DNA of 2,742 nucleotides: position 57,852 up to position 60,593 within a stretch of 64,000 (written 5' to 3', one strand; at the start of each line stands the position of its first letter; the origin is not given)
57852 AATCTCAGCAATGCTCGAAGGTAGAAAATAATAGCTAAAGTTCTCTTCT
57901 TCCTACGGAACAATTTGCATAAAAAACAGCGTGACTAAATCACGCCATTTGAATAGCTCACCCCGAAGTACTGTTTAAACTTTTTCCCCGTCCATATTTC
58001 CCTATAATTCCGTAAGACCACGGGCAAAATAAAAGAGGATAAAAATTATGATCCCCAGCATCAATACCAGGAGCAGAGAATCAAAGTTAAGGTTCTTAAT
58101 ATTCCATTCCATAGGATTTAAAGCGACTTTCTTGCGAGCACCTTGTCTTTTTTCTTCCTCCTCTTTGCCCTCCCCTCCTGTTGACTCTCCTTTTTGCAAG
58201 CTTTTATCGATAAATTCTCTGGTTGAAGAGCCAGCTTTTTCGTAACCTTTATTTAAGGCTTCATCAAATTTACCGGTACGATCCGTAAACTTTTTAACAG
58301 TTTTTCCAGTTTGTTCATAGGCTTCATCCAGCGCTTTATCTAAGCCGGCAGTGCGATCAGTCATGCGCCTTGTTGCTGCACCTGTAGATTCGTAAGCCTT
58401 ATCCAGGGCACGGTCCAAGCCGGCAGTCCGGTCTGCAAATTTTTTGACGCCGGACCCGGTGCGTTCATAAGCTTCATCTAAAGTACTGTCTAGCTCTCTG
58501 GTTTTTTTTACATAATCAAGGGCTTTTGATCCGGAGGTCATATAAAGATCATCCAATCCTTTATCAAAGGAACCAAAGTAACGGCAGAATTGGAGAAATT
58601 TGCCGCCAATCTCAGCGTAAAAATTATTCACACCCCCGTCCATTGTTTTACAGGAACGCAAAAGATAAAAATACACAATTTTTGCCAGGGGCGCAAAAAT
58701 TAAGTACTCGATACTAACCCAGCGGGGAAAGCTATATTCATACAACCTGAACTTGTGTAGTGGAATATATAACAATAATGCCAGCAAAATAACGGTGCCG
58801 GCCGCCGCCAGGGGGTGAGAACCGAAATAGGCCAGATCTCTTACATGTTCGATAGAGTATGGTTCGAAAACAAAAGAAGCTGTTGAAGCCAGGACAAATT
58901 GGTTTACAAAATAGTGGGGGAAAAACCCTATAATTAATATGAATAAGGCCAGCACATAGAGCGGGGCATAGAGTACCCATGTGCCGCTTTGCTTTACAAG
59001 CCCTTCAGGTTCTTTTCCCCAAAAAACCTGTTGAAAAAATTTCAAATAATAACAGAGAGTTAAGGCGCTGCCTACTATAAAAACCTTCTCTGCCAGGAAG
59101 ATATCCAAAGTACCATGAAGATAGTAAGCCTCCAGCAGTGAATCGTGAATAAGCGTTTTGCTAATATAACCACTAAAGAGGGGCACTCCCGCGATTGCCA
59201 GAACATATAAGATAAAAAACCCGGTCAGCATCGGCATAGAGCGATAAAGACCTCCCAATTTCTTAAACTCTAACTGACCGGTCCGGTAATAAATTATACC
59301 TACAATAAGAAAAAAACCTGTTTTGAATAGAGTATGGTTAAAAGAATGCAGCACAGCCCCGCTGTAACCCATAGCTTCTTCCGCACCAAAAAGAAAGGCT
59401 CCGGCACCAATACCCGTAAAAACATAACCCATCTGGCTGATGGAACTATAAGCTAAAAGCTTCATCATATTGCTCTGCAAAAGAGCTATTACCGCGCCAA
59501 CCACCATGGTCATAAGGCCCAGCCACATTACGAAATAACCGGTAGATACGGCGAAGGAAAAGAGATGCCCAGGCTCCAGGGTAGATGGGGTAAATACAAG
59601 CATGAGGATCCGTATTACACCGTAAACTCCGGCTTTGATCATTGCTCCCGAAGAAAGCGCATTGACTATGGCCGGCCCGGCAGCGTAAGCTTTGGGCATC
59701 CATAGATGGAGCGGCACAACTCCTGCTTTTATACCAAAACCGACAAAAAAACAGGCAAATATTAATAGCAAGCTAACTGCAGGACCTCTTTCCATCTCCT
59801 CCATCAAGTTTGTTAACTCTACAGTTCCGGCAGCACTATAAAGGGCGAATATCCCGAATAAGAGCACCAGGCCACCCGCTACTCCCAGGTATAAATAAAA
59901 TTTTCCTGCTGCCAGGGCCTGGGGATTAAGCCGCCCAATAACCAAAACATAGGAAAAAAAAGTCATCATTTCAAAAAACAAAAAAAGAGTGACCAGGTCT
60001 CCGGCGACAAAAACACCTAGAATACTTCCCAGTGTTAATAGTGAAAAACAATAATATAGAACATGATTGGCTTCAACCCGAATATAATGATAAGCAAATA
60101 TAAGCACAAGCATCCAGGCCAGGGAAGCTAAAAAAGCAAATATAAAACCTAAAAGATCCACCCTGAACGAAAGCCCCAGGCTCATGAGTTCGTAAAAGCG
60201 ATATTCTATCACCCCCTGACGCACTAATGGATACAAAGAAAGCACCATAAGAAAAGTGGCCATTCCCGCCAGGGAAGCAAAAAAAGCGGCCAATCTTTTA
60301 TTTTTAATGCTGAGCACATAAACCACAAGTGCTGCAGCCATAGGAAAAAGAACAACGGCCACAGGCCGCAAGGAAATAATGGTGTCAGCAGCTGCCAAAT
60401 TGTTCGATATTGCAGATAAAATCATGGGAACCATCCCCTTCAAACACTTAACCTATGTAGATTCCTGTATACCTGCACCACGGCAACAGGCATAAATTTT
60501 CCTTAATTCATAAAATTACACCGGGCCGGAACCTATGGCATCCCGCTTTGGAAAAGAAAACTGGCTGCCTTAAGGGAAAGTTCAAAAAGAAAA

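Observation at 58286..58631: Tandem 25-residue repeat domain in the MrpA/NuoL-like subunit, in place of the usual lateral-helix region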

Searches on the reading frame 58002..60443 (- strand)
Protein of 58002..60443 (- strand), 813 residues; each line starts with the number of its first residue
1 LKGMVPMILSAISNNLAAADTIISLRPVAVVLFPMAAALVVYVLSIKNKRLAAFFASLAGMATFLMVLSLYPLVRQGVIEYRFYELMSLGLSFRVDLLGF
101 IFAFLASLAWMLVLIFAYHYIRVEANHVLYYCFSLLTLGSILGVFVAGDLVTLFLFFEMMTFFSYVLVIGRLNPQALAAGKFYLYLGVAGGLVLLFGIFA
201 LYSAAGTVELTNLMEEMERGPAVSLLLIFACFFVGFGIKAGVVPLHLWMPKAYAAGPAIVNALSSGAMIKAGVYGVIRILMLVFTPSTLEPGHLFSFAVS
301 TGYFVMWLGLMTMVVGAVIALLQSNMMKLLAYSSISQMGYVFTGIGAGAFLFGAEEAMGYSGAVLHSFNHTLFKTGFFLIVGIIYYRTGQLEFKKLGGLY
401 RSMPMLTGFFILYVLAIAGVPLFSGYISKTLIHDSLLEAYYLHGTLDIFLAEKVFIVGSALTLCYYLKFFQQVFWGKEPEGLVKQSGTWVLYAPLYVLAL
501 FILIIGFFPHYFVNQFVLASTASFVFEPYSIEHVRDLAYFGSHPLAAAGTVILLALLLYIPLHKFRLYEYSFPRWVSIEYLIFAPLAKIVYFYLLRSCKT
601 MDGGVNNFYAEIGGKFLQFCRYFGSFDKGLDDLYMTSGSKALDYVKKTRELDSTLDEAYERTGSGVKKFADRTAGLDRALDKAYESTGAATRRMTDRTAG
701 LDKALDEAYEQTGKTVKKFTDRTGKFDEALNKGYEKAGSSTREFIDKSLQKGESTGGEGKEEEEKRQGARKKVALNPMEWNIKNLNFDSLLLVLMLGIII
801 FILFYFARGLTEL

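Call 4: search_protein_families(library=pfam, proteins=[window:58002-60443:-], max_evalue=0.01)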
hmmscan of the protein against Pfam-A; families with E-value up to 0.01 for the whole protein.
window:58002-60443:- (813 aa): 1 family
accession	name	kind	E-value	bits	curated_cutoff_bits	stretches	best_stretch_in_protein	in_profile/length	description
PF00361.26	Proton_antipo_M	-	1.1e-54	186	21.5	1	147-440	1-279/294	NADH:quinone oxidoreductase/Mrp antiporter, TM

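Call 5: find_homologous_proteins(query=window:58002-60443:-, max_evalue=1e-10)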
Query window:58002-60443:- (813 aa): 1578 proteins with E <= 1e-10 among 8000 candidates; the best 120 are listed.
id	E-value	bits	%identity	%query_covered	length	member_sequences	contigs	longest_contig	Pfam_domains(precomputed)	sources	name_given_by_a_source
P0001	0.0e+0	1766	100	99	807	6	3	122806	PF00361.26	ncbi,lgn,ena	-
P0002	0.0e+0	1123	61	99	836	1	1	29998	PF00361.26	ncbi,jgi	jgi:formate hydrogenlyase subunit 3/multisubunit Na+/H+ antiporter MnhD subunit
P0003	0.0e+0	1105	61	99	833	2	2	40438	PF00662.27,PF00361.26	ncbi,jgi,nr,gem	ncbi:MAG: hypothetical protein C4554_05990 [Dethiobacter sp.]|jgi:formate hydrogenlyase subunit 3/mu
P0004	0.0e+0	1089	63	99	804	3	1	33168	PF00361.26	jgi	jgi:hydrogenase-4 component B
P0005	0.0e+0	1073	61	98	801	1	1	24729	PF00361.26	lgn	-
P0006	0.0e+0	1063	62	97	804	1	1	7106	PF00361.26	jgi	jgi:hydrogenase-4 component B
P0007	0.0e+0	1056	62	97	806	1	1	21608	PF00361.26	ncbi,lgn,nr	ncbi:MAG: complex I subunit 5 family protein [Bacillota bacterium]|nr:complex I subunit 5 family pro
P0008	0.0e+0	1028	58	98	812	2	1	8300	PF00361.26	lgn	-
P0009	0.0e+0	1023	59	98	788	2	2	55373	PF00361.26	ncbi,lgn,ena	-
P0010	0.0e+0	1016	59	98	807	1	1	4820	PF00361.26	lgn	-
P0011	1.7e-298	1010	59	98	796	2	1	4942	PF00361.26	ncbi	-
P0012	1.0e-295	1001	59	99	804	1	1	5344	PF00361.26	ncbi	-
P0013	2.3e-295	1000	58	99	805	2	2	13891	PF00361.26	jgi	-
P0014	2.7e-291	987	58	99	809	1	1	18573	PF00361.26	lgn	-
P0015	5.0e-288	976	57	98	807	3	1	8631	PF00361.26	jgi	-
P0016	7.7e-275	932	55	98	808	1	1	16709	PF00361.26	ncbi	-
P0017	2.8e-271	920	54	97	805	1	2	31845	PF00361.26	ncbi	ncbi:MAG: proton-conducting transporter membrane subunit [Bacillota bacterium]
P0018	7.8e-269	912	54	99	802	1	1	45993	PF00361.26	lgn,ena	-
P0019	7.7e-259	879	51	99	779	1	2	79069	PF00361.26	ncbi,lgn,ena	-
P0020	4.2e-257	874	54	98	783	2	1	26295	PF00361.26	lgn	-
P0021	7.4e-252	856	50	99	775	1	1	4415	PF00361.26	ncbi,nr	ncbi:MAG TPA: hypothetical protein DCQ14_01515 [Firmicutes bacterium]|nr:hypothetical protein [Bacil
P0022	6.4e-250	850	52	99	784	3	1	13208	PF00361.26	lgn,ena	-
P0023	1.3e-247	842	52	99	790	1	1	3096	PF00361.26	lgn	-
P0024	1.4e-241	822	51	99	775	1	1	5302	PF00361.26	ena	-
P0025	5.2e-219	748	46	97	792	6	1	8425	PF00361.26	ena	-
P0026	1.1e-195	671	44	94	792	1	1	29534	PF00662.27,PF10125.15,PF00361.26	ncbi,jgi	jgi:formate hydrogenlyase subunit 3/multisubunit Na+/H+ antiporter MnhD subunit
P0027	3.0e-192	659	43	96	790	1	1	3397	PF00662.27,PF10125.15,PF00361.26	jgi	jgi:hydrogenase-4 component B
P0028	1.4e-178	614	39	99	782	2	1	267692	PF00662.27,PF00361.26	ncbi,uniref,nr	ncbi:complex I subunit 5 family protein [Dethiobacter alkaliphilus]|uniref:complex I subunit 5 famil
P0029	1.9e-175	603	39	99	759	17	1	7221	PF00662.27,PF00361.26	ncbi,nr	ncbi:MAG: complex I subunit 5 family protein [Dethiobacteria bacterium]|nr:complex I subunit 5 famil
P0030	1.3e-170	588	40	99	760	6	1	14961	PF00361.26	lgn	-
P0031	1.8e-168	580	39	96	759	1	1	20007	PF00361.26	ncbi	-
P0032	2.6e-165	570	39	96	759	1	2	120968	PF00361.26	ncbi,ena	-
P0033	2.0e-163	564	37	97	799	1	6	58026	PF00361.26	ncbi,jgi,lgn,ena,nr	ncbi:MAG: NADH dehydrogenase subunit [Firmicutes bacterium]|nr:NADH dehydrogenase subunit [Bacillota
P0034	2.3e-160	554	37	98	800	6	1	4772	PF00361.26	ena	-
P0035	4.7e-157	543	39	96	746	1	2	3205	PF10125.15,PF00361.26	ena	-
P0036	7.2e-141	489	40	78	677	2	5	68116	PF00662.27,PF00361.26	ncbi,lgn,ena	-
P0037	1.6e-140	488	39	81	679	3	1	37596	PF00662.27,PF00361.26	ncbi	-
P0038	1.9e-140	488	39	78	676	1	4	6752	PF00662.27,PF00361.26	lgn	-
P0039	1.2e-137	479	38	79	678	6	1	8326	PF00662.27,PF00361.26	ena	-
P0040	1.3e-137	478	38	79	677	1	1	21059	PF00662.27,PF00361.26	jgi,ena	-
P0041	6.6e-137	476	39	78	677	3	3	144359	PF00662.27,PF00361.26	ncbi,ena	-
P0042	4.3e-136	473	38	79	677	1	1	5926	PF00662.27,PF00361.26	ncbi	-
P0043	1.5e-134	468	40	79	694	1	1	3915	PF00361.26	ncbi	-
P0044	2.8e-134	467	39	79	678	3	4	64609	PF00662.27,PF00361.26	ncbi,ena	-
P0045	1.0e-133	466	39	75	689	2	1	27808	PF00361.26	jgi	jgi:hydrogenase-4 component B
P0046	9.0e-133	462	40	77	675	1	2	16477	PF00662.27,PF00361.26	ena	-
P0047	1.0e-132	462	40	77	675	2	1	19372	PF00662.27,PF00361.26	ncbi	-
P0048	1.7e-131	458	37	81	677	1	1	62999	PF00662.27,PF00361.26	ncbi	-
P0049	3.8e-131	457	38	78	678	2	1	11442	PF00361.26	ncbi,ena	-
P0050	2.2e-130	454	38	78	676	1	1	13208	PF00361.26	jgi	-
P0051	2.1e-129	451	35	95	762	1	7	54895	PF00662.27,PF00361.26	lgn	-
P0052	9.9e-128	446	37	78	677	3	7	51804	PF00662.27,PF00361.26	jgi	-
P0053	2.6e-127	444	36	87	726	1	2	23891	PF00662.27,PF00361.26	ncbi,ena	-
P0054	3.4e-127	444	36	79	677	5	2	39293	PF00662.27,PF00361.26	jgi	-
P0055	4.0e-127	444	35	81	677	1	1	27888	PF00662.27,PF00361.26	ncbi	-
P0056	5.2e-126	440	33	97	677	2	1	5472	PF00662.27,PF00361.26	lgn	-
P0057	5.4e-126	440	36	82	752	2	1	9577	PF00662.27,PF00361.26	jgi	-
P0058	1.0e-125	439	36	82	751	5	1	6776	PF00662.27,PF00361.26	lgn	-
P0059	3.5e-125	437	38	75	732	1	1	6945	PF00662.27,PF00361.26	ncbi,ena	-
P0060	1.5e-124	435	39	74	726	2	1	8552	PF00662.27,PF00361.26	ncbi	-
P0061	5.4e-124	433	34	88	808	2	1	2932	PF00361.26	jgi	-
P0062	1.7e-123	432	39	72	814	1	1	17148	PF00662.27,PF00361.26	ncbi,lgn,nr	ncbi:MAG: proton-conducting transporter membrane subunit [Bacillota bacterium]|nr:proton-conducting 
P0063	1.7e-123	432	39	71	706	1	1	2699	PF00662.27,PF00361.26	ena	-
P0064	1.8e-123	432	34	94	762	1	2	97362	PF00361.26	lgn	-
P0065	1.4e-122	429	39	75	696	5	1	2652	PF00361.26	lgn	-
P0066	1.6e-122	429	36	82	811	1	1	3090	PF00662.27,PF00361.26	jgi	jgi:hydrogenase-4 component B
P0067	2.1e-122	428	37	81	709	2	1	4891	PF00662.27,PF00361.26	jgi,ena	-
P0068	4.8e-122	427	37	83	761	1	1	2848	PF00662.27,PF00361.26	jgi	-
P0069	6.7e-121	423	40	69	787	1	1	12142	PF00662.27,PF00361.26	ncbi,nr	ncbi:MAG: hypothetical protein NUK65_02395 [Firmicutes bacterium]|nr:hypothetical protein [Bacillota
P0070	1.9e-120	422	35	86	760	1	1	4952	PF00662.27,PF00361.26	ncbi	-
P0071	3.9e-120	421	40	73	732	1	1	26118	PF00662.27,PF00361.26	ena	-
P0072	5.1e-120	420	41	65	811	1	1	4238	PF00662.27,PF00361.26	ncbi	-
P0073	1.5e-119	419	36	82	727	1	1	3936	PF00361.26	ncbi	-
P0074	2.4e-119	418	40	71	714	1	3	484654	PF00361.26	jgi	jgi:hydrogenase-4 component B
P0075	4.5e-119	417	41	70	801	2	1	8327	PF00361.26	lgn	-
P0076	4.7e-119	417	39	68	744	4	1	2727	PF00361.26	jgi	-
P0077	5.2e-119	417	38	78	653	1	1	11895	PF00361.26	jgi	jgi:formate hydrogenlyase subunit 3/multisubunit Na+/H+ antiporter MnhD subunit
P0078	1.7e-117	412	34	83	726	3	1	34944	PF00662.27,PF00361.26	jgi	jgi:hydrogenase-4 component B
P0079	3.4e-117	411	37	78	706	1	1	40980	PF00662.27,PF00361.26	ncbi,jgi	jgi:formate hydrogenlyase subunit 3/multisubunit Na+/H+ antiporter MnhD subunit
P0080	1.8e-116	409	35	83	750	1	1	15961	PF00361.26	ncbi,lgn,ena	-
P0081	2.7e-116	408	36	76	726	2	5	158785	PF00662.27,PF00361.26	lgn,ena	-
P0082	2.5e-115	405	36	76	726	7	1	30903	PF00662.27,PF00361.26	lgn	-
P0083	2.6e-115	405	36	79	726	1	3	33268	PF00662.27,PF00361.26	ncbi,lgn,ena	-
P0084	3.4e-115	404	39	70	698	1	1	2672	PF00662.27,PF00361.26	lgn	-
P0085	5.2e-115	404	36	76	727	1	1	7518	PF00361.26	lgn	-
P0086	5.8e-115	404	39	68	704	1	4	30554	PF00662.27,PF00361.26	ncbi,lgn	-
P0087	7.5e-115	403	34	89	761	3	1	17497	PF00361.26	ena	-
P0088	1.2e-114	403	38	77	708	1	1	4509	PF10125.15,PF00361.26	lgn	-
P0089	1.5e-114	402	37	77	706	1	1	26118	PF00662.27,PF10125.15,PF00361.26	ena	-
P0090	2.5e-114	401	35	77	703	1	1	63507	PF00361.26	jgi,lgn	jgi:formate hydrogenlyase subunit 3/multisubunit Na+/H+ antiporter MnhD subunit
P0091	3.6e-114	401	33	89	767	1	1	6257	PF10125.15,PF00361.26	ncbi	ncbi:MAG: complex I subunit 5 family protein [Bacillota bacterium]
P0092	5.5e-114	400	35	78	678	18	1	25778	PF00361.26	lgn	-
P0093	6.3e-114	400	37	71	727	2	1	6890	PF00361.26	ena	-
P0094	8.1e-114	400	37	75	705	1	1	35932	PF00662.27,PF00361.26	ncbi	-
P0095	1.4e-112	396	38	79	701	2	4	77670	PF00361.26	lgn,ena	-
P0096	7.8e-112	393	37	69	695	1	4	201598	PF00361.26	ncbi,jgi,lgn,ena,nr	ncbi:MAG: NADH dehydrogenase subunit [Clostridiales bacterium]|jgi:formate hydrogenlyase subunit 3/m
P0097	1.0e-111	393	35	72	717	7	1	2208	PF00361.26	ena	-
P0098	1.6e-111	392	41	69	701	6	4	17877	PF00361.26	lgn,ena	-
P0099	1.6e-111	392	36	79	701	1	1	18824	PF00662.27,PF00361.26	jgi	jgi:hydrogenase-4 component B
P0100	1.7e-111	392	38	71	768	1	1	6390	PF00662.27,PF10125.15,PF00361.26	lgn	-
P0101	2.4e-111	392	37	77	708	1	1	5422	PF00361.26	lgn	-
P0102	2.7e-111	391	34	91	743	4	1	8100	PF00662.27,PF00361.26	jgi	-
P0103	5.2e-111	390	32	86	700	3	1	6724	PF00662.27,PF00361.26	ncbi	-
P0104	1.7e-110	389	37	77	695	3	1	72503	PF00361.26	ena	-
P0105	3.7e-109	384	33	97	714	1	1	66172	PF00662.27,PF00361.26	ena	-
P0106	1.5e-108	382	35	73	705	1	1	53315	PF00361.26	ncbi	ncbi:MAG: proton-conducting transporter membrane subunit [Bacillota bacterium]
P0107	5.9e-108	380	39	69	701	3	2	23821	PF00361.26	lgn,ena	-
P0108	1.5e-107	379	37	69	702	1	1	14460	PF00662.27,PF00361.26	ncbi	-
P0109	3.6e-107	378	39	69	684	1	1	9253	PF00662.27,PF10125.15,PF00361.26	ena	-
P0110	3.7e-107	378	37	70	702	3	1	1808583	PF00662.27,PF00361.26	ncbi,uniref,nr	ncbi:proton-conducting membrane transporter [Hujiaoplasma nucleasis]|uniref:Proton-conducting membra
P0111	4.3e-106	374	37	67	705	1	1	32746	PF00662.27,PF00361.26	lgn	-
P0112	8.2e-106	373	31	93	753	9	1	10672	PF00662.27,PF00361.26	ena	-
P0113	3.7e-105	371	37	65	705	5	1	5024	PF00662.27,PF10125.15,PF00361.26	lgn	-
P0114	4.2e-105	371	39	66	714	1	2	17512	PF00662.27,PF00361.26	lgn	-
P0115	9.2e-105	370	38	69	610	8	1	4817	PF00662.27,PF00361.26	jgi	-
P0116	1.0e-104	370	33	95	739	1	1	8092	PF00662.27,PF00361.26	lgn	-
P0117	1.2e-104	369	38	70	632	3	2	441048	PF00662.27,PF00361.26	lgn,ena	-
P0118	1.6e-104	369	38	72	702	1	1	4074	PF10125.15,PF00361.26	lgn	-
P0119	8.7e-104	367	36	71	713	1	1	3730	PF00662.27,PF00361.26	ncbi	-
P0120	1.7e-102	362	37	63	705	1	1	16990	PF00662.27,PF00361.26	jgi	jgi:formate hydrogenlyase subunit 3/multisubunit Na+/H+ antiporter MnhD subunit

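Call 8: find_encoding_contigs(protein=P0001, flank=10000, max_places=3)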
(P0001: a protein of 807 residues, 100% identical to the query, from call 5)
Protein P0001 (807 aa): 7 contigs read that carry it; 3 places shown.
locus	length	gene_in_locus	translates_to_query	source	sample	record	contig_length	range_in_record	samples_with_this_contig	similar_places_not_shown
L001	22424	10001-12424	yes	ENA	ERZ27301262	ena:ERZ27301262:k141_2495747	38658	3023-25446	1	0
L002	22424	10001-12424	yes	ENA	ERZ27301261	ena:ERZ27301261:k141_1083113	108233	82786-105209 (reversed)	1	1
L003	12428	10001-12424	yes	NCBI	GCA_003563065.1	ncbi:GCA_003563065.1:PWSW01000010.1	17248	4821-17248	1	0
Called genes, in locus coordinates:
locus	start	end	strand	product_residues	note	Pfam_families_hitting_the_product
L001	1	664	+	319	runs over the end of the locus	PF03116:NQR2_RnfD_RnfE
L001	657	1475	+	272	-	PF04205:FMN_bind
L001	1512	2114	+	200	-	PF02508:Rnf-Nqr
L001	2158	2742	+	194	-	PF02508:Rnf-Nqr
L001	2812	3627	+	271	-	PF04060:FeS, PF12838:Fer4_7 (weak), PF13187:Fer4_9 (weak), PF13237:Fer4_10 (weak), PF14697:Fer4_21, PF25160:LdpA_Fe-S-bd, PF00037:Fer4, PF12797:Fer4_2 (weak), +5 more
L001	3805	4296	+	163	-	PF01967:MoaC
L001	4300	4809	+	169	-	PF01899:MNHE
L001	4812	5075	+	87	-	PF04066:MrpF_PhaF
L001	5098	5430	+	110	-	PF03334:PhaG_MnhG_YufB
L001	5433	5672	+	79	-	PF13244:MbhD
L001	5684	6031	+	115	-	PF20501:MbhE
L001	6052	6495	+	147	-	PF04039:MnhB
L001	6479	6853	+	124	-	PF00420:Oxidored_q2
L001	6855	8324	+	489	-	PF00361:Proton_antipo_M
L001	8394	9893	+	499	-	PF00662:Proton_antipo_N (weak), PF00361:Proton_antipo_M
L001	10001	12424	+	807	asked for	PF00361:Proton_antipo_M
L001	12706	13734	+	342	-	PF02424:ApbE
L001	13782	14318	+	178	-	PF07456:Hpre_diP_synt_I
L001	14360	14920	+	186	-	PF02545:Maf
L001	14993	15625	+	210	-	PF20582:UPF0758_N, PF04002:RadC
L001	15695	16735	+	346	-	PF06723:MreB_Mbl, PF00022:Actin (weak), PF11104:PilM_2 (faint), PF00012:HSP70, PF14450:FtsA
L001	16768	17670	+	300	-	PF04085:MreC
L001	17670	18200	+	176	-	PF04093:MreD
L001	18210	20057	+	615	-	PF03717:PBP_dimer, PF00905:Transpeptidase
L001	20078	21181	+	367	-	PF01098:FTSW_RODA_SPOVE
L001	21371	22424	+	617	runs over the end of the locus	PF19864:Radical_SAM_N2, PF02310:B12-binding (faint), PF04055:Radical_SAM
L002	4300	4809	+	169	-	PF01899:MNHE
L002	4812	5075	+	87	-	PF04066:MrpF_PhaF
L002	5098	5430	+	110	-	PF03334:PhaG_MnhG_YufB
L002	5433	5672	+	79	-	PF13244:MbhD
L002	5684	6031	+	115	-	PF20501:MbhE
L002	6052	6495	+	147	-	PF04039:MnhB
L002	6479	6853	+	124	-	PF00420:Oxidored_q2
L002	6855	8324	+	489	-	PF00361:Proton_antipo_M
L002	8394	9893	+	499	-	PF00662:Proton_antipo_N (weak), PF00361:Proton_antipo_M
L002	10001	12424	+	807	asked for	PF00361:Proton_antipo_M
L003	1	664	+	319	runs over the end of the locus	PF03116:NQR2_RnfD_RnfE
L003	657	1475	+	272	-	PF04205:FMN_bind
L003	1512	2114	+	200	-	PF02508:Rnf-Nqr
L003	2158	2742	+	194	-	PF02508:Rnf-Nqr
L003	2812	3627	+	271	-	PF04060:FeS, PF12838:Fer4_7 (weak), PF13187:Fer4_9 (weak), PF13237:Fer4_10 (weak), PF14697:Fer4_21, PF25160:LdpA_Fe-S-bd, PF00037:Fer4, PF12797:Fer4_2 (weak), +5 more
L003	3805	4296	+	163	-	PF01967:MoaC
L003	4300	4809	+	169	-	PF01899:MNHE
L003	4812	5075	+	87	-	PF04066:MrpF_PhaF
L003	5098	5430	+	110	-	PF03334:PhaG_MnhG_YufB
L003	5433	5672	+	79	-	PF13244:MbhD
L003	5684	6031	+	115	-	PF20501:MbhE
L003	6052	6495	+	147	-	PF04039:MnhB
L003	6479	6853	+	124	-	PF00420:Oxidored_q2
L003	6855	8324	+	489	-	PF00361:Proton_antipo_M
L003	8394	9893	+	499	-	PF00662:Proton_antipo_N (weak), PF00361:Proton_antipo_M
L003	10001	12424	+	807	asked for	PF00361:Proton_antipo_M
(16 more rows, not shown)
